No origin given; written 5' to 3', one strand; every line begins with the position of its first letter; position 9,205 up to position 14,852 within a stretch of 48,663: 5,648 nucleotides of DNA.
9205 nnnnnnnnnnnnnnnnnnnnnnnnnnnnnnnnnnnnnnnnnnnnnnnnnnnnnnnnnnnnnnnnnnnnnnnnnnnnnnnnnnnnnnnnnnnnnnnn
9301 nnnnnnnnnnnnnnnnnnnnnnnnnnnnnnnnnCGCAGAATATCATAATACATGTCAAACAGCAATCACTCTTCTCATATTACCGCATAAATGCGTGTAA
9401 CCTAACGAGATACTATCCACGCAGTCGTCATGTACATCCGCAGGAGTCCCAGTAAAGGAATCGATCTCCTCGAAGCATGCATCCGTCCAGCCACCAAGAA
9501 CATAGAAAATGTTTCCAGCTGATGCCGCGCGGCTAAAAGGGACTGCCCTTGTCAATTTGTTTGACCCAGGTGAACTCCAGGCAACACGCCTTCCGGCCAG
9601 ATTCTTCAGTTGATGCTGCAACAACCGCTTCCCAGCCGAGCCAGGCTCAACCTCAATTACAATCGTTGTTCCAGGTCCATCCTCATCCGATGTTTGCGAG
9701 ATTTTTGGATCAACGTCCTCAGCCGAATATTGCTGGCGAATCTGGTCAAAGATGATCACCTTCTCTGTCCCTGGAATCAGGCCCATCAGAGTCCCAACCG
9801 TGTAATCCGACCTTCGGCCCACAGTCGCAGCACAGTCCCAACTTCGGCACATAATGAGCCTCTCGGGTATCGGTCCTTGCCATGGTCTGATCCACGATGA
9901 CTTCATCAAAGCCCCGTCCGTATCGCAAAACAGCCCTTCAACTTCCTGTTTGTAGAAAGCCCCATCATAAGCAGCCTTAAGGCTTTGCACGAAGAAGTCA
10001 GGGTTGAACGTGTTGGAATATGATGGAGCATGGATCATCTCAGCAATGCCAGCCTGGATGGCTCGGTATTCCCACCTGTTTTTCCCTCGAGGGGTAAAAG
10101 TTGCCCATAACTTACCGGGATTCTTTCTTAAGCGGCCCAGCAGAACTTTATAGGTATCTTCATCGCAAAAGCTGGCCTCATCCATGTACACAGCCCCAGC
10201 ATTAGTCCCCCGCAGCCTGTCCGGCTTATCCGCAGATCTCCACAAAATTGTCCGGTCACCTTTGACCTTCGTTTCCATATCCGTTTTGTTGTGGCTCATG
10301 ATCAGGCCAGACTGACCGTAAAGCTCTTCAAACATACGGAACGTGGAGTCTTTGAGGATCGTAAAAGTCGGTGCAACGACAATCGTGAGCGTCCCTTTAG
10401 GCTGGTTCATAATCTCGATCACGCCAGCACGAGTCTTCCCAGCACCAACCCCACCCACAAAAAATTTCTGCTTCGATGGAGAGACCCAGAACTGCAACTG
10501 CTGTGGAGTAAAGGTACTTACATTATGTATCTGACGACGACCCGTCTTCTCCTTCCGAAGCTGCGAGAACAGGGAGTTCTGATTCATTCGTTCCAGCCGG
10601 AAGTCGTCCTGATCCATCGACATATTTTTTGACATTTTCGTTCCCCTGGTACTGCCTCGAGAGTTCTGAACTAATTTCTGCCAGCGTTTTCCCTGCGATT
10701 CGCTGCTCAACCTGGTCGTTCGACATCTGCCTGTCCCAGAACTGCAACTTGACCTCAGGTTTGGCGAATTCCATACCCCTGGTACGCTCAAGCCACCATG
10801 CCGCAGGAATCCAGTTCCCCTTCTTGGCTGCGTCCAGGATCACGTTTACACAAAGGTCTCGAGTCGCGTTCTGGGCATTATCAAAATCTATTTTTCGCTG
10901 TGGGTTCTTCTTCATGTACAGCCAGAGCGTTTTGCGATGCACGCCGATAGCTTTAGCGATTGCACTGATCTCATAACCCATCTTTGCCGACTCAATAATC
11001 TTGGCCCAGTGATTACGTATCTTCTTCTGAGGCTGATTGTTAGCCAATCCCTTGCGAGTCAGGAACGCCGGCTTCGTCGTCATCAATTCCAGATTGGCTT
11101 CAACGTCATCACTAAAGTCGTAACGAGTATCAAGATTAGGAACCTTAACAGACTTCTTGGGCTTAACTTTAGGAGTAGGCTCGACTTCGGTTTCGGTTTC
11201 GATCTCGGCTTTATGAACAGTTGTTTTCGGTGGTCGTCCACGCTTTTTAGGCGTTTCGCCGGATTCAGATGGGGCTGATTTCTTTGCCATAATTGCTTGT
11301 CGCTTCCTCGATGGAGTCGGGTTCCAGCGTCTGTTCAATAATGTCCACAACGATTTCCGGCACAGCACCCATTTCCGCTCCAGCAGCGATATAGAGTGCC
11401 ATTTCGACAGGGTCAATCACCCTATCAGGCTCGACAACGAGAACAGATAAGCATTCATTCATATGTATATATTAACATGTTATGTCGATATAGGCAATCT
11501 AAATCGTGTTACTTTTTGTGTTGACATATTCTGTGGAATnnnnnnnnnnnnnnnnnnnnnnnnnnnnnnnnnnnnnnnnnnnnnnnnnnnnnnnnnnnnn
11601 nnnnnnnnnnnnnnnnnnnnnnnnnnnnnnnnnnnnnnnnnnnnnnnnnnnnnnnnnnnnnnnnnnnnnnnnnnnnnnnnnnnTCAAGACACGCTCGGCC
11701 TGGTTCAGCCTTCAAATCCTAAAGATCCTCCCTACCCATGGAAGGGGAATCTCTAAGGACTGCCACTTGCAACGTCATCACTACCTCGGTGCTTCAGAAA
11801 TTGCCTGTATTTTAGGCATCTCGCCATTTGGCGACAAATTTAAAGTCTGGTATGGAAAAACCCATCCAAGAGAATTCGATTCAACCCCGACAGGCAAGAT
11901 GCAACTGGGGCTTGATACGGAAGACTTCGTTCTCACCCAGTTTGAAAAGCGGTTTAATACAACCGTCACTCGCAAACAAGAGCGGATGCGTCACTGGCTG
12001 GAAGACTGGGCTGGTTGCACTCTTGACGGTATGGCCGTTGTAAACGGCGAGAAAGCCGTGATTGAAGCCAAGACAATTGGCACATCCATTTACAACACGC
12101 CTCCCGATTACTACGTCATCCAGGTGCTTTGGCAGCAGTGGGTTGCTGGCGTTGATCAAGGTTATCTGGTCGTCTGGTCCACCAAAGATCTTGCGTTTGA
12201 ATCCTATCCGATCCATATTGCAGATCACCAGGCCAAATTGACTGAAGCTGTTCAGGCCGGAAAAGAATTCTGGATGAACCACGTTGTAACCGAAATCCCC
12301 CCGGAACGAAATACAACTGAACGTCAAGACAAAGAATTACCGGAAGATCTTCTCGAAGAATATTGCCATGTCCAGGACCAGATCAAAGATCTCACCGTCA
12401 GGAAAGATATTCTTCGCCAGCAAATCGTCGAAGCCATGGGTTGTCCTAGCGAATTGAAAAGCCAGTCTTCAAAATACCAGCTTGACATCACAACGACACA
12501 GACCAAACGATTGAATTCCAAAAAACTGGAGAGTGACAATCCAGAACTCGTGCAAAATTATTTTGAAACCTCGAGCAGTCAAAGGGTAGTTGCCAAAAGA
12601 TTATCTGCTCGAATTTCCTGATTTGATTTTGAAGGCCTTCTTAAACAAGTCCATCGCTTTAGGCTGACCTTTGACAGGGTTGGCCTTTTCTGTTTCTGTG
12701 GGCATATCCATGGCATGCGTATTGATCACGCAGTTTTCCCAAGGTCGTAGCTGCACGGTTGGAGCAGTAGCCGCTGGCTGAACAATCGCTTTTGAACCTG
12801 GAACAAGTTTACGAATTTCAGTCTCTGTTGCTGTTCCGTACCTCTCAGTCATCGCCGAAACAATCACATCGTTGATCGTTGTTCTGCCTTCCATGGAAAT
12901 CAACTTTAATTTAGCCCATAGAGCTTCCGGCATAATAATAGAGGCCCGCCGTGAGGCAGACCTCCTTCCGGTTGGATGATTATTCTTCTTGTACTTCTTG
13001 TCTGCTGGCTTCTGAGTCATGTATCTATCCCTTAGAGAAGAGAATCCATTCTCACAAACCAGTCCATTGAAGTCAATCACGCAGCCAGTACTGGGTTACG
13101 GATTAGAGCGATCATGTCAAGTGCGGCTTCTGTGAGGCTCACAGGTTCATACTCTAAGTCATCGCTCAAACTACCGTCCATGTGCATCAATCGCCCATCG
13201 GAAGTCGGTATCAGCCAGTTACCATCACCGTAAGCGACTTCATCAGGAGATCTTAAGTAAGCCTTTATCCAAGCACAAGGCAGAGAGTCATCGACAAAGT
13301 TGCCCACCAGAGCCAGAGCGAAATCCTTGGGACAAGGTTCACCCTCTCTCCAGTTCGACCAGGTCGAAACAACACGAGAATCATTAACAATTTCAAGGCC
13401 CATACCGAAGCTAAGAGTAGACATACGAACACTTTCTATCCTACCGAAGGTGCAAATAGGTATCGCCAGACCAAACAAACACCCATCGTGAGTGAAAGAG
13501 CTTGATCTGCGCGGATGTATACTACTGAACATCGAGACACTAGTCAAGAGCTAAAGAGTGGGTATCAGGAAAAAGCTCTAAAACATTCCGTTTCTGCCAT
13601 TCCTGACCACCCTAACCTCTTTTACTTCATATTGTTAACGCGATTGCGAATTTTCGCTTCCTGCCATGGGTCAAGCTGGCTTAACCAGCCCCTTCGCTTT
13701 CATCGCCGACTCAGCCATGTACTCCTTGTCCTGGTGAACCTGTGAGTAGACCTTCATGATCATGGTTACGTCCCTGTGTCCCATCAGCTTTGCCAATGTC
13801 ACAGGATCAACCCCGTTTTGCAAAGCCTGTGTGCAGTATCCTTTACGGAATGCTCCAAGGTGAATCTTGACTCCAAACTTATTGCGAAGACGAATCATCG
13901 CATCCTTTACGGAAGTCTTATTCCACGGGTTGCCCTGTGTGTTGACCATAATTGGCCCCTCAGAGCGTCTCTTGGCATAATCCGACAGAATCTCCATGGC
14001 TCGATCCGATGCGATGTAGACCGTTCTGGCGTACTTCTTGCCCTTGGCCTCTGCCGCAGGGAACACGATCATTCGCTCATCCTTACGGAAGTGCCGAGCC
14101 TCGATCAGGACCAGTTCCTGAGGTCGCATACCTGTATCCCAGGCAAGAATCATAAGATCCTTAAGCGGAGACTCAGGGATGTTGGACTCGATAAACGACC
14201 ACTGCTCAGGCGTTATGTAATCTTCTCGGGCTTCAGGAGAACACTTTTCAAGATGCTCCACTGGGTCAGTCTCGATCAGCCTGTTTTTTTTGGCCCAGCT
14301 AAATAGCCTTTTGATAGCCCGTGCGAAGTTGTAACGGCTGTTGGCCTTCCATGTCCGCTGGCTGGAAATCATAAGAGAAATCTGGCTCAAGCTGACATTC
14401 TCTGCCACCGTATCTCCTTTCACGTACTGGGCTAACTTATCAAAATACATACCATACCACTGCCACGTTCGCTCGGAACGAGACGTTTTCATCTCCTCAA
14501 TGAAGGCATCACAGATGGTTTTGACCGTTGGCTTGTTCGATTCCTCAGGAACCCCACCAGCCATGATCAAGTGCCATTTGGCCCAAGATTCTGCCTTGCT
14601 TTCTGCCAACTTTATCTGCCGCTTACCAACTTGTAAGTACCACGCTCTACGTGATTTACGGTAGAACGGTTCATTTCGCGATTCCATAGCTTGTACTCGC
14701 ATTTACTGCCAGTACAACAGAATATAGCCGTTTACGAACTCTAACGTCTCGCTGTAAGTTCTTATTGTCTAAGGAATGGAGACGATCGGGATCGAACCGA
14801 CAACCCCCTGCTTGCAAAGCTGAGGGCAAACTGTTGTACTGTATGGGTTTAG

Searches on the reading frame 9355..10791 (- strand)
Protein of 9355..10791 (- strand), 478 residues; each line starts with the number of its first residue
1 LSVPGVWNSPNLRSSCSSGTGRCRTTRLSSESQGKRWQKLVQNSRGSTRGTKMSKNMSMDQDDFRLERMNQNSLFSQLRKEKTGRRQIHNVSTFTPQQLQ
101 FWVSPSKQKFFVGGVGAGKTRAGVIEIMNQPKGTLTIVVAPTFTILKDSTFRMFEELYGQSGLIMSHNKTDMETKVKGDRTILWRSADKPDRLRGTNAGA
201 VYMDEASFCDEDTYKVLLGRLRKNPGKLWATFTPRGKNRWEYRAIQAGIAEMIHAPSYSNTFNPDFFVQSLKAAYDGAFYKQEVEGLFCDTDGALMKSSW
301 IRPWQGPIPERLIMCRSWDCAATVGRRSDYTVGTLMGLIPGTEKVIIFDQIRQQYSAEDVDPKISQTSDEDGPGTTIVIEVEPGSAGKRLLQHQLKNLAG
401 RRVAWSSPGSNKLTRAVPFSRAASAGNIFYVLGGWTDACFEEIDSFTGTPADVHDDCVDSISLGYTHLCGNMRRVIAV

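Call 16: search_protein_families(library=phrogs, proteins=[window:9355-10791:-], max_evalue=0.00001)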
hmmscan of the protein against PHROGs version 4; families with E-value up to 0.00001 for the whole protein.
window:9355-10791:- (478 aa): 8 families
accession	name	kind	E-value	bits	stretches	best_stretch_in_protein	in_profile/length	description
phrog_979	-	head and packaging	2.6e-47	162.9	2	293-471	412-602/642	terminase large subunit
phrog_2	-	head and packaging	8.2e-35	121.7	1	74-466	244-588/807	terminase large subunit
phrog_38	-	head and packaging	1.1e-20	74.9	1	217-473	457-708/760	terminase large subunit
phrog_9453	-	head and packaging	5e-16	60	1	295-469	12-211/233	terminase large subunit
phrog_12171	-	head and packaging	1.5e-13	51.8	1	373-472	3-99/110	terminase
phrog_3717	-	head and packaging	2e-09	38.3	1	93-299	10-235/277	terminase large subunit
phrog_5573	-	head and packaging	1.2e-06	29.1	1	290-461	59-227/250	terminase large subunit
phrog_38319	-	unknown function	1.3e-06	29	0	96-208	8-127/271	-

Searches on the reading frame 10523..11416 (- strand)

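Call 23: search_protein_families(library=pfam, proteins=[window:10523-11416:-], max_evalue=0.01)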
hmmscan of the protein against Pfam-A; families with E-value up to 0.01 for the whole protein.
window:10523-11416:- (297 aa): 0 families

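Call 59: search_protein_families(library=ncbifam, proteins=[window:10523-11416:-], max_evalue=0.1)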
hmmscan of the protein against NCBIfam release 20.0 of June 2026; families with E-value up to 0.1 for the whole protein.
window:10523-11416:- (297 aa): 1 family
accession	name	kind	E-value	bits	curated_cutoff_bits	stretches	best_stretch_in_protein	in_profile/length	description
NF009949.0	PRK13413.1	equivalog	0.0018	18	272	1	122-174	149-199/203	master DNA invertase Mpi family serine-type recombinase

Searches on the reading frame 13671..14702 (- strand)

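Call 16: search_protein_families(library=phrogs, proteins=[window:13671-14702:-], max_evalue=0.00001)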
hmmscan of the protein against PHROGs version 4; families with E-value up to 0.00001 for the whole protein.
window:13671-14702:- (343 aa): 3 families
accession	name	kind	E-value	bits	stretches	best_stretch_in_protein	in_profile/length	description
phrog_1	-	integration and excision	6.4e-43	148.9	1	14-330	117-441/611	integrase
phrog_216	-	integration and excision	1.4e-21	77.9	1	122-336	14-238/301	integrase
phrog_7685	-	integration and excision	6.2e-12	46.6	1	217-329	120-230/240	integrase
